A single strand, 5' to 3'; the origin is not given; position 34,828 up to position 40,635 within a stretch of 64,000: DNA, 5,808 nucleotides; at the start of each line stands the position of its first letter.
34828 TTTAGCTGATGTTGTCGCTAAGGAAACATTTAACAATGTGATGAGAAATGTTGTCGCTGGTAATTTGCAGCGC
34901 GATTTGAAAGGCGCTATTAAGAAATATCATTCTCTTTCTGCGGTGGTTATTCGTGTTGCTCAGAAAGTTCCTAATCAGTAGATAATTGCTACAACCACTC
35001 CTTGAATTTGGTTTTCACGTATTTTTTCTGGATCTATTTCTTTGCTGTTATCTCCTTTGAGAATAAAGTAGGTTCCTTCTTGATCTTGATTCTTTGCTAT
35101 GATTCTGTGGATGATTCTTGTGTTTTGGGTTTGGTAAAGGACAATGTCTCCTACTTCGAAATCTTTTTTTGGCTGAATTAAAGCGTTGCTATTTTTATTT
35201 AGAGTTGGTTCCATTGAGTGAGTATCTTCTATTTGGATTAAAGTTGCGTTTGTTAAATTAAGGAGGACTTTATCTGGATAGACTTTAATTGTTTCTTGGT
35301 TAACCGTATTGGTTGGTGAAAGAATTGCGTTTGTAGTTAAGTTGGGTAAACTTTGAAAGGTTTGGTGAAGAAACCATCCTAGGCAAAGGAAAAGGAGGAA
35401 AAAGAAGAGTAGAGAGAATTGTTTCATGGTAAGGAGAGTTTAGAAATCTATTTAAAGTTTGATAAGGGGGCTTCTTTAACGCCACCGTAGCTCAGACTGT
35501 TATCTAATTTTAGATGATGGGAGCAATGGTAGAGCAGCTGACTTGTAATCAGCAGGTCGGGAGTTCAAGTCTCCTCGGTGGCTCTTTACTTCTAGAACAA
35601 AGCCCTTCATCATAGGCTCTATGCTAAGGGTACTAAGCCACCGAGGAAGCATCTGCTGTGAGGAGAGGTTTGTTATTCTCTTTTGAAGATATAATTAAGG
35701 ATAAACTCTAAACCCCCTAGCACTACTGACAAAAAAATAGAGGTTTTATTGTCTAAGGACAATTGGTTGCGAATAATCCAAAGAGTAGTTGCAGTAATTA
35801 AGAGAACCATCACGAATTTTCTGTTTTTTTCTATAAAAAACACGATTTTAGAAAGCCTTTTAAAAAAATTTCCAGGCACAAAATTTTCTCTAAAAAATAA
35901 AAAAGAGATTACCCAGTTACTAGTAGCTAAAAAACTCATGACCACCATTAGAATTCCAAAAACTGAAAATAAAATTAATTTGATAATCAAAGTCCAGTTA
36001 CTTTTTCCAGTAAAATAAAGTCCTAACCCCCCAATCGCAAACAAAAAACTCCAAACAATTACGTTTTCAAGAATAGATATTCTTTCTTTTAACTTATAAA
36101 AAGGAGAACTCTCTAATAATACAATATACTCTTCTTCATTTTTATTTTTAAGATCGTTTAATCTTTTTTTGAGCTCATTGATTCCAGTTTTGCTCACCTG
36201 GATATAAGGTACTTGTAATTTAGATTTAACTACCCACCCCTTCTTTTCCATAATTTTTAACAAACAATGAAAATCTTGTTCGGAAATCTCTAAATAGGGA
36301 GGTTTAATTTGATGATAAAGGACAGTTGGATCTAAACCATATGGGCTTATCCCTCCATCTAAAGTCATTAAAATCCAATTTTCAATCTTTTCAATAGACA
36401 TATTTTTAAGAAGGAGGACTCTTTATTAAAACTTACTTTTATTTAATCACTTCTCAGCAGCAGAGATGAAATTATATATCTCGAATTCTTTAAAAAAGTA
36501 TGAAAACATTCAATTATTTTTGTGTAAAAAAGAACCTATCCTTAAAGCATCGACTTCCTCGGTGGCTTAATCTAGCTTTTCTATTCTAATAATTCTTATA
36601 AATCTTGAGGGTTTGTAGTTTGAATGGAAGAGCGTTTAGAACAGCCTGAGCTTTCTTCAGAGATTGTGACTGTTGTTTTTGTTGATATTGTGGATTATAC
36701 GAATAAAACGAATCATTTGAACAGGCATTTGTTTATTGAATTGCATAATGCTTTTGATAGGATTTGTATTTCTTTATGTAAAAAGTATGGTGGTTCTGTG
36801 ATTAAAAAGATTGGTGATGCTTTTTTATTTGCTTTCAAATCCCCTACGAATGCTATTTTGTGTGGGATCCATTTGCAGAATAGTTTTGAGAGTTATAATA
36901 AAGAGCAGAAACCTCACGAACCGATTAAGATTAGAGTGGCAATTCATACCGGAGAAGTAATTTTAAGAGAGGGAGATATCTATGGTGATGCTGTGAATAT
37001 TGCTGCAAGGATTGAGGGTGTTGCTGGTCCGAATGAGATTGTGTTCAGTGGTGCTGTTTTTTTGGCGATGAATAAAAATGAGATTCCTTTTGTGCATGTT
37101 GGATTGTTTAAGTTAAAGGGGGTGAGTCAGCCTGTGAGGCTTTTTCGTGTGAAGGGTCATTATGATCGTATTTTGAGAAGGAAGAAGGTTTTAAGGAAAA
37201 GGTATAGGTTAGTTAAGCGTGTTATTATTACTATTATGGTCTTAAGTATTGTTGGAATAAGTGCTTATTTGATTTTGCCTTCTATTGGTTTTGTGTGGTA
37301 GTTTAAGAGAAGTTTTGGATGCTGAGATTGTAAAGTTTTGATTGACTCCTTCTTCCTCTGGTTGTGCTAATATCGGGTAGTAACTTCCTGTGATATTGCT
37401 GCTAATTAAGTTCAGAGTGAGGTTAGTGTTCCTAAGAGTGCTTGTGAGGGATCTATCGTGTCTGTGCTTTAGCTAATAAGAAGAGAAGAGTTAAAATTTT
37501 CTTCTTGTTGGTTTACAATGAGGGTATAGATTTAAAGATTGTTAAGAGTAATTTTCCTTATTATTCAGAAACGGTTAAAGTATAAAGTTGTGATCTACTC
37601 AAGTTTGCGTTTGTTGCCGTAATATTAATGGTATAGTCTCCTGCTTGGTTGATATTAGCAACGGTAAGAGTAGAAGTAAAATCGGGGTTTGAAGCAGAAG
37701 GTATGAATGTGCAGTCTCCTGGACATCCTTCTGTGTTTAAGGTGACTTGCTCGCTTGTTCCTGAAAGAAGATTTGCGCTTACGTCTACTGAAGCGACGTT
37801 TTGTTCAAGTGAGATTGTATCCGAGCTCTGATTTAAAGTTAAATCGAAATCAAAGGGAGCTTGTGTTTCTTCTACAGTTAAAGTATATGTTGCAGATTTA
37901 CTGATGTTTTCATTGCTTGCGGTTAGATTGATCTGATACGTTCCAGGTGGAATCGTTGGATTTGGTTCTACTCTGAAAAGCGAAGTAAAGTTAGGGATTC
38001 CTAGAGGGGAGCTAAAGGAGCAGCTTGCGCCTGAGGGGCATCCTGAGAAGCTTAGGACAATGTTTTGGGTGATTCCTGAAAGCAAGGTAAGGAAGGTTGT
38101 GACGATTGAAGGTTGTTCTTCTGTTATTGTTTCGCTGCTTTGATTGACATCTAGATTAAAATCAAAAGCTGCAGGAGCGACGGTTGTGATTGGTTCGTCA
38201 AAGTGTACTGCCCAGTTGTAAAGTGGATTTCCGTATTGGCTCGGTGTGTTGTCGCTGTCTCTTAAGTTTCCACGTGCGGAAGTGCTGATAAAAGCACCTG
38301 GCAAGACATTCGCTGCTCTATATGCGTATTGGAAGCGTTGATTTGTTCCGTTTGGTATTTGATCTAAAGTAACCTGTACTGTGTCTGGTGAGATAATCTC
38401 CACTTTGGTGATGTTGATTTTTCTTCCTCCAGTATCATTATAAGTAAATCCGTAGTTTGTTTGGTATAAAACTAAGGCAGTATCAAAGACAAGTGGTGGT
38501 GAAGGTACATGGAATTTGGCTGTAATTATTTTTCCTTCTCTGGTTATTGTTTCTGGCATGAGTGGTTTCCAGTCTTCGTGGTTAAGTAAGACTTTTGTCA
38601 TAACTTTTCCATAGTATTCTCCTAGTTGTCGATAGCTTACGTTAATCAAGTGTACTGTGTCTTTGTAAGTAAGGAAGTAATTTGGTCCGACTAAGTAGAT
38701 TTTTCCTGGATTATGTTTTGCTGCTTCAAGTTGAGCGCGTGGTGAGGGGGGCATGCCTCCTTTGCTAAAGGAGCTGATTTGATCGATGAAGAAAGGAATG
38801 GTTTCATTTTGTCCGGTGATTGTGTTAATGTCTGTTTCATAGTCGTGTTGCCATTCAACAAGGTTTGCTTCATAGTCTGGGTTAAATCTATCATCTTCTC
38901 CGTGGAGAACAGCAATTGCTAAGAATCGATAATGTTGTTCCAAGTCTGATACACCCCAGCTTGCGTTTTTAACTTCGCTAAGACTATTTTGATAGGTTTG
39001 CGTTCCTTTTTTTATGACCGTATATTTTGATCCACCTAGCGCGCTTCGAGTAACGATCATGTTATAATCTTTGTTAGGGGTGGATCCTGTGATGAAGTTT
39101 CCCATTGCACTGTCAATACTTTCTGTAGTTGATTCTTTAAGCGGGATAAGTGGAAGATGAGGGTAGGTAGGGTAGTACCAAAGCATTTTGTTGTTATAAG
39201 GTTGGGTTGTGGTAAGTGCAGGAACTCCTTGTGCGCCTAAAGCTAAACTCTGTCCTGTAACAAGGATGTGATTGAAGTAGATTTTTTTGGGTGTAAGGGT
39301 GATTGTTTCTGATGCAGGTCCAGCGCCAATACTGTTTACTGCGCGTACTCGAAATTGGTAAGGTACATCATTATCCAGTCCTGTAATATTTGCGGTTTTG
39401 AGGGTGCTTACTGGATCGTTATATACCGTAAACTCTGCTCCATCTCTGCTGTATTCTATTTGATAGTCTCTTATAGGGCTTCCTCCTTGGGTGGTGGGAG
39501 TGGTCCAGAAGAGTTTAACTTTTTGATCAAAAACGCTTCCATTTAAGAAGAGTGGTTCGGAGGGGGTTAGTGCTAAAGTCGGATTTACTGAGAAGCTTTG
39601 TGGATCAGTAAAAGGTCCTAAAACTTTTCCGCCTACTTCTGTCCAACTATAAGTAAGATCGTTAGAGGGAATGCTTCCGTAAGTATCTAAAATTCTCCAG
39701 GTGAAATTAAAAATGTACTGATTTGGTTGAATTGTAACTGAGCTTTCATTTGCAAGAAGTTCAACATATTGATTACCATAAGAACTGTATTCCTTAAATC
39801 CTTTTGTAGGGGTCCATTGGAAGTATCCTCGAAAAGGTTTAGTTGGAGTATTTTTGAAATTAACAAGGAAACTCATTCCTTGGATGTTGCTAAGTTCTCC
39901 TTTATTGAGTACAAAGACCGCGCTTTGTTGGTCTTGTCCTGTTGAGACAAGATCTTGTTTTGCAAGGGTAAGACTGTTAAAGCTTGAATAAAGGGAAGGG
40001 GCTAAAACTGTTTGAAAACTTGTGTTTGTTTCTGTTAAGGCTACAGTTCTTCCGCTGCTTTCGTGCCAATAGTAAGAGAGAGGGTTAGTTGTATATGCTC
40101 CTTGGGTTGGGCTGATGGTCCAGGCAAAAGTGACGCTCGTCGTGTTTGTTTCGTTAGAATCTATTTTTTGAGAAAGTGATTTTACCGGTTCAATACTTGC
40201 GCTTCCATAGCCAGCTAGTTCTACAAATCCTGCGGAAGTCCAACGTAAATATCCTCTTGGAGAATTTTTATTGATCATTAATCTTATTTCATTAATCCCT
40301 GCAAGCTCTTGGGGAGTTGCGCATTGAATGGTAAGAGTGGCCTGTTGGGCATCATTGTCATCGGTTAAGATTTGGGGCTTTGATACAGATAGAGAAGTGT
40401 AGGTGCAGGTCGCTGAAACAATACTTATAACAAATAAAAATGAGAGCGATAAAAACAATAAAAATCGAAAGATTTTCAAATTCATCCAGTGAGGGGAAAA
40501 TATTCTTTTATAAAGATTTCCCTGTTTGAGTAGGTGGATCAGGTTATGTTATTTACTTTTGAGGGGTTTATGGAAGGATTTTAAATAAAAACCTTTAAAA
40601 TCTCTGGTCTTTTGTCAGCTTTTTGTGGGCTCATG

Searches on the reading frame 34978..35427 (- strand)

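Call 25: search_protein_families(library=pfam, proteins=[window:34978-35427:-], max_evalue=0.001)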
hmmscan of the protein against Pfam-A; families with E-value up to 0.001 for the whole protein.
window:34978-35427:- (150 aa): 1 family
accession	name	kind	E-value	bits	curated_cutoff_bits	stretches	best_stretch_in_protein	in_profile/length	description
PF00717.28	Peptidase_S24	-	1.1e-07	32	23.3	1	49-146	23-116/116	Peptidase S24-like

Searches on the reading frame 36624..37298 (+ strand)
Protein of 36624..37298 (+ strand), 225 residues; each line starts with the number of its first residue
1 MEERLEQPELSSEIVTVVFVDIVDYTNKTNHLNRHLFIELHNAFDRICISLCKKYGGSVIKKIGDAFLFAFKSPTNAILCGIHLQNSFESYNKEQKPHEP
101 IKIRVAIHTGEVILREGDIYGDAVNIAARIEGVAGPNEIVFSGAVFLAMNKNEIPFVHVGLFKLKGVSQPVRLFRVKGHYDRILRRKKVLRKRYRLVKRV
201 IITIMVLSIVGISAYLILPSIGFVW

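Call 25: search_protein_families(library=pfam, proteins=[window:36624-37298:+], max_evalue=0.001)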
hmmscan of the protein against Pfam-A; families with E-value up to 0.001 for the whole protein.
window:36624-37298:+ (225 aa): 1 family
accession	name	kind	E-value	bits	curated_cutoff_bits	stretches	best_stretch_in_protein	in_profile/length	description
PF00211.25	Guanylate_cyc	-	1.2e-19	71.1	21.9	1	12-170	6-175/183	Adenylate and Guanylate cyclase catalytic domain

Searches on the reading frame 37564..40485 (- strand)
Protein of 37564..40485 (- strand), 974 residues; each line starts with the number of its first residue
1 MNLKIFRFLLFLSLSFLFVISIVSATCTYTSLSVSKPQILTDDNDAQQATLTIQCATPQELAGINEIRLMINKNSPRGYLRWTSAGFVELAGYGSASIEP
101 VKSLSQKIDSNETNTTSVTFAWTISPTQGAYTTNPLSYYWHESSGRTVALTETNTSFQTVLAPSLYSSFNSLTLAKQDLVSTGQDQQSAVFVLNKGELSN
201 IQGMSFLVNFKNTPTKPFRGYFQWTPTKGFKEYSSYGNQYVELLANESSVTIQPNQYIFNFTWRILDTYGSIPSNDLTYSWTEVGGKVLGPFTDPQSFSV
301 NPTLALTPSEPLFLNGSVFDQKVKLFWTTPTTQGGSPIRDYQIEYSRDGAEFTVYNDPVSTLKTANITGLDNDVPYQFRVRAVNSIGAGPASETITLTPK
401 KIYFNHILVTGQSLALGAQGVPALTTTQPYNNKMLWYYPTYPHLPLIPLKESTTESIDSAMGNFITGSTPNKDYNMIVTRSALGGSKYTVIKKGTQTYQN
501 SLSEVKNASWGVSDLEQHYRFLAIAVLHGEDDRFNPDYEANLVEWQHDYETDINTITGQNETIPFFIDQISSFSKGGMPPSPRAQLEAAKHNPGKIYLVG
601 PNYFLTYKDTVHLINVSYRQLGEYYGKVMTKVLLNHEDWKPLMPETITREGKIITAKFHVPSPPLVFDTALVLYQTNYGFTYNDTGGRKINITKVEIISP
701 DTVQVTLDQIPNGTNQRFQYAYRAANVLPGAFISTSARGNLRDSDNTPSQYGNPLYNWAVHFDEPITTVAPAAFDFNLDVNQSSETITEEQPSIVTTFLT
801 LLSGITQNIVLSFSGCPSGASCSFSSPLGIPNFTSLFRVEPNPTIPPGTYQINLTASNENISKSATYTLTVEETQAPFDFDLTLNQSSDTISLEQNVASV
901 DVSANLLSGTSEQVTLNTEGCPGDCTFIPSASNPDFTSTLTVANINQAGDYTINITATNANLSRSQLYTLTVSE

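Call 25: search_protein_families(library=pfam, proteins=[window:37564-40485:-], max_evalue=0.001)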
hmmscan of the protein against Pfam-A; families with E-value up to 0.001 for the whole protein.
window:37564-40485:- (974 aa): 4 families
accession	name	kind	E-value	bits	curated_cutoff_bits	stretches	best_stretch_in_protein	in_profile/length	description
PF00041.27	fn3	-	3.7e-11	43.5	25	1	321-396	14-82/84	Fibronectin type III domain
PF25059.1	FN3_DSCAM-DSCAML_C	-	5.7e-07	30.2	39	1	333-393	15-75/89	DSCAM/DSCAML C-terminal Fn3-like domain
PF18981.6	InlK_D3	-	4.1e-05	24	25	0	941-972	42-73/75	Internalin K domain (D3/D4)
PF03629.24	SASA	-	0.00018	21.7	24.8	1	478-630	85-225/226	Carbohydrate esterase, sialic acid-specific acetylesterase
